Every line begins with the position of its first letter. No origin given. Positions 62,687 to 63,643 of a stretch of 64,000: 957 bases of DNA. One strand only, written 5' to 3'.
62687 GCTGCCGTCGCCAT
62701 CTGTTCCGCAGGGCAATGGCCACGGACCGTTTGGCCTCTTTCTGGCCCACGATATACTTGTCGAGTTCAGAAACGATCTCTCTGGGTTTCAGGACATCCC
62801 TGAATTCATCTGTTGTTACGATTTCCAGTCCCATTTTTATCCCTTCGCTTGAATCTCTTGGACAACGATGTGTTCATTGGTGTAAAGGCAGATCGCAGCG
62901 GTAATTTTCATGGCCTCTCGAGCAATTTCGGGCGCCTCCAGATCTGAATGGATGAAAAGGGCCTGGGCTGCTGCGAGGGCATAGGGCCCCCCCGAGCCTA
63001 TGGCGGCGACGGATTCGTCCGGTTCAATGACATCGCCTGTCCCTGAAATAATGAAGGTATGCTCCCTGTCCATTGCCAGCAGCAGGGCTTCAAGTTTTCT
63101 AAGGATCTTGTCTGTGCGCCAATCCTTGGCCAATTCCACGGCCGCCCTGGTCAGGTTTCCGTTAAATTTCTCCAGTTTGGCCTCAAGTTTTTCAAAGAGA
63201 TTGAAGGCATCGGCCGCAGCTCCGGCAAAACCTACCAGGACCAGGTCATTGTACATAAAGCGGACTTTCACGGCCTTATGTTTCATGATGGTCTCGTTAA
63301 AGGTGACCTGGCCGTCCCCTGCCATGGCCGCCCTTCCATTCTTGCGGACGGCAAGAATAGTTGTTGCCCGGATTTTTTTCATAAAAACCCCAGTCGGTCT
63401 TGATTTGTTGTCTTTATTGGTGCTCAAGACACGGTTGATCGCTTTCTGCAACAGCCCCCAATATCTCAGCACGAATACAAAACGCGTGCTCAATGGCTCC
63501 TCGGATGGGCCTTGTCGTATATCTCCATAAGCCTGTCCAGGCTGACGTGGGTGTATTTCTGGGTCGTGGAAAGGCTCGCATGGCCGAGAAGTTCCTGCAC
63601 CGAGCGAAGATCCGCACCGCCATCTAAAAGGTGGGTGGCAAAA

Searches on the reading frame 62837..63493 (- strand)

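Call 55: search_protein_families(library=pfam, proteins=[window:62837-63493:-], max_evalue=0.000001)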
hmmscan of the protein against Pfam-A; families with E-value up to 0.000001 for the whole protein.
window:62837-63493:- (218 aa): 1 family
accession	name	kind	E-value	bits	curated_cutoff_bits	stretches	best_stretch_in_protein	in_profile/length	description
PF00227.31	Proteasome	-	6.6e-24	85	22.4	1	42-213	3-188/189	Proteasome subunit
